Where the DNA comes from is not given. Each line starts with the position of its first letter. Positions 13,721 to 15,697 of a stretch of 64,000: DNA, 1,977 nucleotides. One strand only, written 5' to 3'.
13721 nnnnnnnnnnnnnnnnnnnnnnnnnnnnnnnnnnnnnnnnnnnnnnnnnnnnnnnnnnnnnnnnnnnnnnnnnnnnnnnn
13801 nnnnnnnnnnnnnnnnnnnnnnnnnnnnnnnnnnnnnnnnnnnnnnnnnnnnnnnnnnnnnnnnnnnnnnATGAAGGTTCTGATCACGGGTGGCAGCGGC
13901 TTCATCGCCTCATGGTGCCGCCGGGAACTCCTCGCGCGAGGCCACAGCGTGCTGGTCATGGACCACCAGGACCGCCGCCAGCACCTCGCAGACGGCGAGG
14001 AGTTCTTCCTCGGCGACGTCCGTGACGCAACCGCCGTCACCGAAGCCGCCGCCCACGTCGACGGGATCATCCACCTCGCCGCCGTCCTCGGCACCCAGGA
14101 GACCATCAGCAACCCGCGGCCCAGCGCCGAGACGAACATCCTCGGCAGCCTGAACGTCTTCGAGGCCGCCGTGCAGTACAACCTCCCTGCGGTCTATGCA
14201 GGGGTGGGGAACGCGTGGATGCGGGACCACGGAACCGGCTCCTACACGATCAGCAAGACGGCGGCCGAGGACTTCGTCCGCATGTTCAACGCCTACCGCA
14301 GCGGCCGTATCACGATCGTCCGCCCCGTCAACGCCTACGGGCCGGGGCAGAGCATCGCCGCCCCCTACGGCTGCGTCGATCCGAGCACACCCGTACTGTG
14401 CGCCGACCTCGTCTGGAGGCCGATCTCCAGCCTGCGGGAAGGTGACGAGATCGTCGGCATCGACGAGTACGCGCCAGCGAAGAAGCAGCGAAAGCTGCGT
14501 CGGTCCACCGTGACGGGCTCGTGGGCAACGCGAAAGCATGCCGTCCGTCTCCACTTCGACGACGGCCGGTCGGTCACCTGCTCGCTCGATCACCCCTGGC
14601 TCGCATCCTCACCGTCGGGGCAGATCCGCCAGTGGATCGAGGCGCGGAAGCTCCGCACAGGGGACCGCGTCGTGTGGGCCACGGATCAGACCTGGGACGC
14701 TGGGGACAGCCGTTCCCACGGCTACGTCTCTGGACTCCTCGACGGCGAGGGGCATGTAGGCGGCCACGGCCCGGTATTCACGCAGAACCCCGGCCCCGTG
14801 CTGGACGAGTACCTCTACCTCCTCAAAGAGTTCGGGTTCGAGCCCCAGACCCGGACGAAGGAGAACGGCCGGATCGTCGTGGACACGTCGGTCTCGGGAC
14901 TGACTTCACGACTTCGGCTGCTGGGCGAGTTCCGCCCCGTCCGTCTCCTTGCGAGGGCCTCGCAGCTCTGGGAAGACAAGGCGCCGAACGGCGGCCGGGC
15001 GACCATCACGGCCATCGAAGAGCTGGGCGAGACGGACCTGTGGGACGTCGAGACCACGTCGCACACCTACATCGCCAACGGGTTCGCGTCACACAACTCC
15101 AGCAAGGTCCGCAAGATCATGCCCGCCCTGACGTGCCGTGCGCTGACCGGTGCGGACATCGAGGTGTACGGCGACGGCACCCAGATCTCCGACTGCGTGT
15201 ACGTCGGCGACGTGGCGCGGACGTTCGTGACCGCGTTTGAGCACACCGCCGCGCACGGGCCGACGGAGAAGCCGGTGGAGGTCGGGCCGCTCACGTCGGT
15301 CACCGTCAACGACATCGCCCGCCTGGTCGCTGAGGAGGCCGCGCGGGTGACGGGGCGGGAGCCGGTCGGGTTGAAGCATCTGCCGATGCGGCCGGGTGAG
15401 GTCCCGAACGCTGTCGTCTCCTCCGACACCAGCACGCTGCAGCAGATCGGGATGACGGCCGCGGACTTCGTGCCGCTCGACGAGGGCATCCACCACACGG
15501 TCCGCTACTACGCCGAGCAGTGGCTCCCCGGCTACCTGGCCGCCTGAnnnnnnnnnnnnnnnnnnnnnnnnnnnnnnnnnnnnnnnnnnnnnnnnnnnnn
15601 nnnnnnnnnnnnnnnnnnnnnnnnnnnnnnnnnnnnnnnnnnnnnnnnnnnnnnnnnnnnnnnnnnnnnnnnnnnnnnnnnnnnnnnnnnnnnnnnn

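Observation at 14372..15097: Canonical intein inside a phage sugar epimerase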

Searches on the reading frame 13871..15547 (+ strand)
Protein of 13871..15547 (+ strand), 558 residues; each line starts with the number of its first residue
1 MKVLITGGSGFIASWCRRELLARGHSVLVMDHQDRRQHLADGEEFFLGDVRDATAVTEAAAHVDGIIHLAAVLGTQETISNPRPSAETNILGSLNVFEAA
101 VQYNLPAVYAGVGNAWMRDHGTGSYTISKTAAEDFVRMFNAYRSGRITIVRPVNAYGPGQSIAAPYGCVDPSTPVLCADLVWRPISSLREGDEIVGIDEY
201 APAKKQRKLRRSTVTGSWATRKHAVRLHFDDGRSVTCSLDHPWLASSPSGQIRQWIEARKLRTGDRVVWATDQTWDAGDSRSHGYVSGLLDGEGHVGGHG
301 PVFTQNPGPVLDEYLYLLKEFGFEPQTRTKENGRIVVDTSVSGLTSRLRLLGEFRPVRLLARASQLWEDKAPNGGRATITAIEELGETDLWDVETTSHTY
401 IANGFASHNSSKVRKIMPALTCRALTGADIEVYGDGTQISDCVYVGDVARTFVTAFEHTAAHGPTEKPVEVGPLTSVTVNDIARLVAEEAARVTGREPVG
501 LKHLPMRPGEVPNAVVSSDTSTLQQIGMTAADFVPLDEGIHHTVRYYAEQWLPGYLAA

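Call 3: search_protein_families(library=pfam, proteins=[window:13871-15547:+], max_evalue=1)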
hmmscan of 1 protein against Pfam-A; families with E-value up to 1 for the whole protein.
window:13871-15547:+ (558 aa): 11 families
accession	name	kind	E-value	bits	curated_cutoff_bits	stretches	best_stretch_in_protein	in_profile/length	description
PF01370.27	Epimerase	-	5.6e-35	121.3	20.9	2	3-159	1-176/240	NAD dependent epimerase/dehydratase family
PF16363.11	GDP_Man_Dehyd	-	1.1e-19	71.5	27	2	4-105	1-118/332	GDP-mannose 4,6 dehydratase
PF01073.25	3Beta_HSD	-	4.4e-12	46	22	1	4-107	1-110/280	3-beta hydroxysteroid dehydrogenase/isomerase family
PF02719.21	Polysacc_synt_2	-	1e-07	31.9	20.2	1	3-108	1-123/293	Polysaccharide biosynthesis protein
PF13460.12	NAD_binding_10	-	4.5e-07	30.4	27.2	1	7-153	1-144/184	NAD(P)H-binding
PF14528.11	LAGLIDADG_3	-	2.6e-05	24.8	22.5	1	284-335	5-62/82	LAGLIDADG-like domain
PF07993.18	NAD_binding_4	-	3.8e-05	23.4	20.1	0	123-157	175-209/258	Male sterility protein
PF04321.23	RmlD_sub_bind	-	0.00019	21.1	27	1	1-110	1-99/287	RmlD substrate binding domain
PF14890.11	Intein_splicing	-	0.00043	20.6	35.8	1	189-409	18-155/155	Intein splicing domain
PF00106.31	adh_short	-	0.0089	16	26.6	1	3-135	3-159/195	short chain dehydrogenase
PF05368.20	NmrA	-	0.11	12.6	27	1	2-71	4-78/298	NmrA-like family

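Call 4: search_protein_families(library=ncbifam, proteins=[window:13871-15547:+], max_evalue=1)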
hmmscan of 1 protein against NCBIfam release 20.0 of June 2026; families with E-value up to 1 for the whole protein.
window:13871-15547:+ (558 aa): 46 families (the best 25 are shown)
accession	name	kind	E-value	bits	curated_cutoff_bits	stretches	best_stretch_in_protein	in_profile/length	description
TIGR01181.1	dTDP_gluc_dehyt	equivalog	1.7e-23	83.2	365.1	2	2-160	1-186/321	dTDP-glucose 4,6-dehydratase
TIGR04180.1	EDH_00030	hypoth_equivalog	8e-21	74.4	475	2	3-164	1-184/297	NAD-dependent 4,6-dehydratase LegB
NF038136.1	rSAM_Rv_intein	exception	6e-19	68.3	700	2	153-246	63-151/574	intein-containing Rv2578c family radical SAM protein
TIGR01179.1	galE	equivalog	6.3e-19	68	262.3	2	2-105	1-113/332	UDP-glucose 4-epimerase GalE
NF042422.1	oxyalk_red_OleD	equivalog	2e-16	60.3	580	2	1-103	1-100/329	2-alkyl-3-oxoalkanoate reductase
TIGR03466.1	HpnA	hypoth_equivalog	1e-13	50.9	367.65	1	1-175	1-171/327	hopanoid-associated sugar epimerase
TIGR02197.1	heptose_epim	equivalog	1e-11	44.6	274.6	2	3-156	1-171/316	ADP-glyceromanno-heptose 6-epimerase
NF007490.0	PRK10084.1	subfamily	1.9e-11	43.6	649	2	1-103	1-114/361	dTDP-glucose 4,6-dehydratase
NF007582.0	PRK10217.1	equivalog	4.6e-11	42.4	698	2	414-455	198-239/355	dTDP-glucose 4,6-dehydratase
TIGR03589.1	PseB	equivalog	1.1e-10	41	407.75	1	4-110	8-122/324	UDP-N-acetylglucosamine 4,6-dehydratase (inverting)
NF007956.0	PRK10675.1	subfamily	1.3e-10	40.9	394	1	1-104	1-115/338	UDP-glucose 4-epimerase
NF047922.1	GDPFucSynFcl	equivalog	2.1e-08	34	500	1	423-549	190-303/308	GDP-L-fucose synthase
NF041293.1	G6PDh_Azf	equivalog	3.6e-08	33.1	400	1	2-158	4-154/252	NAD-dependent glucose-6-phosphate dehydrogenase Azf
NF004520.0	PRK05865.1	equivalog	1e-07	30.3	1509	1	1-101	1-91/854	sugar epimerase family protein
TIGR02622.1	CDP_4_6_dhtase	equivalog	1.4e-07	30.9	278.45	1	2-104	6-119/352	CDP-glucose 4,6-dehydratase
TIGR01445.1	intein_Nterm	domain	0.00087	20.2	24.5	1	168-242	1-80/83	intein N-terminal splicing region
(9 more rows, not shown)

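Call 9: search_dna_similar(query=window:13871-15547:+, collection=phages, mode=protein, max_rows=40)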
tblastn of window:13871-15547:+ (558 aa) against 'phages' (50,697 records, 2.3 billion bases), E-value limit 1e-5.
Records with a match: 281; places in all: 288; records where one place covers at least 80% of the query: 0.
Best place of each record, by identity: 60-80% 7; <60% 274.
By first word of the organism name: Mycobacterium 135; Synechococcus 53; Gordonia 17; Ralstonia 15; Bacteriophage 9; Maribacter 8; Streptomyces 7; Listeria 6; Marine 5; Stenotrophomonas 4; and 11 more.
By host as written in the record: Mycobacterium smegmatis mc2 155 102; - 68; Gordonia terrae 3612 17; Mycobacterium smegmatis mc#155 15; Maribacter forsetii DSM18668 8; Listeria monocytogenes 6; Mycobacterium sp. 5; Streptomyces lividans JI 1326 4; and 30 more.
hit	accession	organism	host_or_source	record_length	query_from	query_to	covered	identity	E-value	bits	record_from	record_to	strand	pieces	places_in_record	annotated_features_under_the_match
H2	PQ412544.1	Streptomyces phage Quantum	Streptomyces lividans JI 1326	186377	1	553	61%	67.8%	4e-76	464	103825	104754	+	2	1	156: hypothetical protein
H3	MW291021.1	Streptomyces phage EhyElimayoE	Streptomyces lividans JI 1326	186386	1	553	61%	67.8%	4e-76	464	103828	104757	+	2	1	158: hypothetical protein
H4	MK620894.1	Streptomyces phage Kradal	Streptomyces griseofuscus ATCC 23916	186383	1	553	61%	67.8%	4e-76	464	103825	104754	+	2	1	157: hypothetical protein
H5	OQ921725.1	Streptomyces phage Frankenweenie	Streptomyces scabiei RL-34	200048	1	557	57%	72.4%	1e-73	475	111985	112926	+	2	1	170: UDP-glucose dehydrogenase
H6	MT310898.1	Streptomyces phage Kela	Streptomyces scabiei RL-34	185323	1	557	57%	72.1%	1e-73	475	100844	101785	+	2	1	154: UDP-glucose dehydrogenase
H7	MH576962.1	Streptomyces phage Satis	Streptomyces lividans JI 1326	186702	1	553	61%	67.2%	2e-75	462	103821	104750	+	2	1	157: hypothetical protein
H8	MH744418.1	Streptomyces phage JustBecause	Streptomyces lividans JI 1326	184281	1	557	57%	71.8%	1e-73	474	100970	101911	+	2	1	156: UDP-glucose dehydrogenase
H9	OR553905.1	Microbacterium phage Magritte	Microbacterium foliorum NRRL B-24224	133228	3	547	55%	49.0%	2e-47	287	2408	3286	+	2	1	5: UDP-glucose dehydrogenase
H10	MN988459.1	Rhizobium phage RHph_TM16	Rhizobium sp. R693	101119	1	554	68%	30.5%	1e-12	153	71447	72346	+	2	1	NAD-dependent epimerase/dehydratase protein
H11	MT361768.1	Ralstonia phage RPZH6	Ralstonia pseudosolanacearum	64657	168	457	52%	33.0%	4e-32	138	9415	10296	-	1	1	terminase large subunit | hypothetical protein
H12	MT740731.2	Ralstonia phage Claudette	Ralstonia pseudosolanacearum I-15 ...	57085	168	457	52%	33.0%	4e-32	137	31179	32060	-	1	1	terminase large subunit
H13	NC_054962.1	Ralstonia phage Claudette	Ralstonia pseudosolanacearum I-15 ...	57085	168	457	52%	33.0%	4e-32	137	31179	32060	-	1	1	terminase large subunit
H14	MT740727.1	Ralstonia phage Alix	Ralstonia pseudosolanacearum I-15 ...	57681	168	457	52%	33.0%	4e-32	137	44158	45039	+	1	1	terminase large subunit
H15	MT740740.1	Ralstonia phage Gervaise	Ralstonia pseudosolanacearum I-15 ...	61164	168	457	52%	33.0%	4e-32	137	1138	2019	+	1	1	terminase large subunit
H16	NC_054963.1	Ralstonia phage Gervaise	Ralstonia pseudosolanacearum I-15 ...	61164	168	457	52%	33.0%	4e-32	137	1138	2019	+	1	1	terminase large subunit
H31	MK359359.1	Mycobacterium phage Colt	Mycobacterium smegmatis mc2 155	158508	163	501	61%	26.0%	2e-24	114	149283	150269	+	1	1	244: terminase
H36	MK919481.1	Gordonia phage Newt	Gordonia terrae 3612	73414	151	411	47%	28.0%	1e-20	102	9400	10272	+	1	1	8: portal protein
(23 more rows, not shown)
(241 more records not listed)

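Call 10: list_cluster_members(proteins=[window:13871-15544:+])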
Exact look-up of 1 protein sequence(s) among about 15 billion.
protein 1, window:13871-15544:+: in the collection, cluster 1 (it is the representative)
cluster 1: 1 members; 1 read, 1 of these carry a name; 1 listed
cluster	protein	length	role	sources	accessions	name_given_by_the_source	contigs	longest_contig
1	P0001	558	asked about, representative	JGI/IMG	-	nucleoside-diphosphate-sugar epimerase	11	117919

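Call 11: get_annotated_region(hit=H5, flank=8000)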
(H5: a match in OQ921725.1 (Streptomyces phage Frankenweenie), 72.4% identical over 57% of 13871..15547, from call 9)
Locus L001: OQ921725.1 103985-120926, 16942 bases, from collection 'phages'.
description: Streptomyces phage Frankenweenie, complete genome.
organism: Streptomyces phage Frankenweenie (NCBI taxid 2969429)
taxonomy: Viruses; Duplodnaviria; Heunggongvirae; Uroviricota; Caudoviricetes
host: Streptomyces scabiei RL-34; source: soil; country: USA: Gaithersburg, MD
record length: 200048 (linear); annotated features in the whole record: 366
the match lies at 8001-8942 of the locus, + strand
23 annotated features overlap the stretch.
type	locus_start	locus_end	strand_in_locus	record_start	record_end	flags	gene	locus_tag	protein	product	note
CDS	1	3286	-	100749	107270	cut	166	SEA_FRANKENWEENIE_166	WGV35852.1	minor tail protein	-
CDS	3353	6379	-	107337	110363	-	167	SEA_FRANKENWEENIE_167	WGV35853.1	minor tail protein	-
CDS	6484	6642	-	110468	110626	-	168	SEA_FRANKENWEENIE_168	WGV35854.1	hypothetical protein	-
CDS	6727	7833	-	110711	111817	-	169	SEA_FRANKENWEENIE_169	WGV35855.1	minor tail protein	-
CDS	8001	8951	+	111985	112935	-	170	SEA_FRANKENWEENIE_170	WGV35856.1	UDP-glucose dehydrogenase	-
CDS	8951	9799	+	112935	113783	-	171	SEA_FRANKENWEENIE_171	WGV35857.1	glycosyltransferase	-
CDS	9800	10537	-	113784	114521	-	172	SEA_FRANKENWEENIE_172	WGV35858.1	hypothetical protein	-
CDS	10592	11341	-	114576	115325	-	173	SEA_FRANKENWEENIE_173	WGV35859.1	hypothetical protein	-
CDS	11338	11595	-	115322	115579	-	174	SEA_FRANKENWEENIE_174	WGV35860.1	hypothetical protein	-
CDS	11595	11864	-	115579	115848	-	175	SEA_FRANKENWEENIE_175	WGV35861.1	hypothetical protein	-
CDS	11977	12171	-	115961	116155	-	176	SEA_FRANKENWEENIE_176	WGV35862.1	hypothetical protein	-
CDS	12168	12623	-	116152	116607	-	177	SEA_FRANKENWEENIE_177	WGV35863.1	hypothetical protein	-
CDS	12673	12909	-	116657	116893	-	178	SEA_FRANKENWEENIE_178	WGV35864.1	hypothetical protein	-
CDS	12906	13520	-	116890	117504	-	179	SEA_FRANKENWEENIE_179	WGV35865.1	hypothetical protein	-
CDS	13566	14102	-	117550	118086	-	180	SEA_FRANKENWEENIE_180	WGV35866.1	hypothetical protein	-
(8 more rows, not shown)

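Call 12: get_annotated_region(hit=H2, flank=8000)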
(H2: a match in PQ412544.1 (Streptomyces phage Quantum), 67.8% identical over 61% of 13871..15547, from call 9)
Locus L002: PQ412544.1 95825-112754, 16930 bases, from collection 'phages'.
description: Streptomyces phage Quantum, complete genome.
organism: Streptomyces phage Quantum (NCBI taxid 3369597)
taxonomy: Viruses; Duplodnaviria; Heunggongvirae; Uroviricota; Caudoviricetes
host: Streptomyces lividans JI 1326; source: soil; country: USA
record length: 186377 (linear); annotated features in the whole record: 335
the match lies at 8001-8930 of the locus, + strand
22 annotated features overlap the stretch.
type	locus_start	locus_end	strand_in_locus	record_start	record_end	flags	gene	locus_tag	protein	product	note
CDS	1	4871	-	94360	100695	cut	153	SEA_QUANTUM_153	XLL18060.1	hypothetical protein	-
CDS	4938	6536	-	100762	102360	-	154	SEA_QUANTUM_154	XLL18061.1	hypothetical protein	-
CDS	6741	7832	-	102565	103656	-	155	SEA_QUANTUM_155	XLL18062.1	hypothetical protein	-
CDS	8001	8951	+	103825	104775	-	156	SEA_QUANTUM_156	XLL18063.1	hypothetical protein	-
CDS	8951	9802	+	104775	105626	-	157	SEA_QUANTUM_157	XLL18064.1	hypothetical protein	-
CDS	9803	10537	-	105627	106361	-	158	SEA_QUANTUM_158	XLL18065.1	hypothetical protein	-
CDS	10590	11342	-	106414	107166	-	159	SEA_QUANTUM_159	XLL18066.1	hypothetical protein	-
CDS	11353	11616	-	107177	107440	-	160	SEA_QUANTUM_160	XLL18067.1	hypothetical protein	-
CDS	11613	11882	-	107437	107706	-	161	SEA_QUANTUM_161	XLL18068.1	hypothetical protein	-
CDS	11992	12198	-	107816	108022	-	162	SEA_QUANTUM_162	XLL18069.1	hypothetical protein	-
CDS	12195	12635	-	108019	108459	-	163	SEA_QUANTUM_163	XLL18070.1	hypothetical protein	-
CDS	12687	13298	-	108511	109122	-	164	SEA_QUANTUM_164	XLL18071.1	hypothetical protein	-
CDS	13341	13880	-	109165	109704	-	165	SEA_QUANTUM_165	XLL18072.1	hypothetical protein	-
CDS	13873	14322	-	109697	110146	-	166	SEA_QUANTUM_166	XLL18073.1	hypothetical protein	-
CDS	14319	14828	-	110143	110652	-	167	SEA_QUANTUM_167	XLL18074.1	histidine triad nucleotide binding protein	-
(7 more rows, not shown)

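Call 14: get_annotated_region(hit=H11, flank=2500)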
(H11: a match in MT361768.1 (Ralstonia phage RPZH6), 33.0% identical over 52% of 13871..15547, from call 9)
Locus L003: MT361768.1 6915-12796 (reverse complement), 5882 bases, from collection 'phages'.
description: Ralstonia phage RPZH6, complete genome.
organism: Ralstonia phage RPZH6 (NCBI taxid 2736195)
taxonomy: Viruses; Duplodnaviria; Heunggongvirae; Uroviricota; Caudoviricetes; Gervaisevirus
host: Ralstonia pseudosolanacearum; source: -; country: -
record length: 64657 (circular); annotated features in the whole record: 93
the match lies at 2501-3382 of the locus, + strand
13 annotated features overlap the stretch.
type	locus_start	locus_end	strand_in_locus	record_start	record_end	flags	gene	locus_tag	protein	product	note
CDS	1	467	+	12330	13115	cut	-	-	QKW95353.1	hypothetical protein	ORF23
CDS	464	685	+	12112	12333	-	-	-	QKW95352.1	hypothetical protein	ORF22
CDS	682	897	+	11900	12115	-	-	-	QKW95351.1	hypothetical protein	ORF21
CDS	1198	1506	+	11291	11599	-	-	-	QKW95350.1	hypothetical protein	ORF20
CDS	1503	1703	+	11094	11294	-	-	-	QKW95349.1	hypothetical protein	ORF19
CDS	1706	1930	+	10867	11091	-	-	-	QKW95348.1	hypothetical protein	ORF18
CDS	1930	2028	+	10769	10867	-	-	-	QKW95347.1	connectin-like protein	ORF17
CDS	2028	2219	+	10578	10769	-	-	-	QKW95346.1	CoA ester lyase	ORF16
CDS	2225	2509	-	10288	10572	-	-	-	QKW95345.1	hypothetical protein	ORF15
CDS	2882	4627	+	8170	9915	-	-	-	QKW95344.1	terminase large subunit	ORF14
CDS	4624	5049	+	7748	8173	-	-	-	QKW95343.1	hypothetical protein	ORF13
CDS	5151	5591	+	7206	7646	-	-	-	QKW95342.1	hypothetical protein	ORF12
CDS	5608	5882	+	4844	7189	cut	-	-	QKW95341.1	portal protein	ORF11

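Call 15: get_annotated_region(hit=H31, flank=2500)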
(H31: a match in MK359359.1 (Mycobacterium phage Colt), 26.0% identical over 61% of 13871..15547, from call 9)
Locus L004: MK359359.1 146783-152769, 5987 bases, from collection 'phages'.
description: Mycobacterium phage Colt, complete genome.
organism: Mycobacterium phage Colt (NCBI taxid 2502478)
taxonomy: Viruses; Duplodnaviria; Heunggongvirae; Uroviricota; Caudoviricetes; Ceeclamvirinae; Bixzunavirus
host: Mycobacterium smegmatis mc2 155; source: soil; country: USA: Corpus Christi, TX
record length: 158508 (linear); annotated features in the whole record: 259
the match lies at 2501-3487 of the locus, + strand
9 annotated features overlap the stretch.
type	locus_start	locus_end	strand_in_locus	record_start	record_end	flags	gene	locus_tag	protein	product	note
CDS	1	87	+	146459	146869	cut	241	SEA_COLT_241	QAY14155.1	membrane protein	-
CDS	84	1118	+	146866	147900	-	242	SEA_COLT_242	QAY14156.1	lysin B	-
CDS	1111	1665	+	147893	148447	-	243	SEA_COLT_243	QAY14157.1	HNH endonuclease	-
CDS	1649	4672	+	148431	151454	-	244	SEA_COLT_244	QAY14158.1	terminase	-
CDS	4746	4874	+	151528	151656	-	245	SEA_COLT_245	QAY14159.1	hypothetical protein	-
CDS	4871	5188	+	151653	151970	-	246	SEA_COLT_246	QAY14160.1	hypothetical protein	-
CDS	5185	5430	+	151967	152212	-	247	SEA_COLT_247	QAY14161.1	hypothetical protein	-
CDS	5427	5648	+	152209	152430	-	248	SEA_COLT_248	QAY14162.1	hypothetical protein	-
CDS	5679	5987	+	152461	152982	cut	249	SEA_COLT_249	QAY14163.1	polynucleotide kinase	-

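Call 16: get_annotated_region(hit=H36, flank=2500)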
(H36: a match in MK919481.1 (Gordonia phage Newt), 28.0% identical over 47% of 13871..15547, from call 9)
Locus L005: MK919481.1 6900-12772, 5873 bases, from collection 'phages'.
description: Gordonia phage Newt, complete genome.
organism: Gordonia phage Newt (NCBI taxid 2591191)
taxonomy: Viruses; Duplodnaviria; Heunggongvirae; Uroviricota; Caudoviricetes; Woesvirus; Woesvirus woes
host: Gordonia terrae 3612; source: soil; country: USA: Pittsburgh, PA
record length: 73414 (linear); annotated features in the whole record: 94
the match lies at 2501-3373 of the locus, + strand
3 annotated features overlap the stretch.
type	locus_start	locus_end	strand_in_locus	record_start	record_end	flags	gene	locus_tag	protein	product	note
CDS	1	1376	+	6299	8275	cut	7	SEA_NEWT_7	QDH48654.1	terminase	-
CDS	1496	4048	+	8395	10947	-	8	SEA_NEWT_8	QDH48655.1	portal protein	-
CDS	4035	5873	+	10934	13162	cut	9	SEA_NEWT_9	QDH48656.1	minor tail protein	-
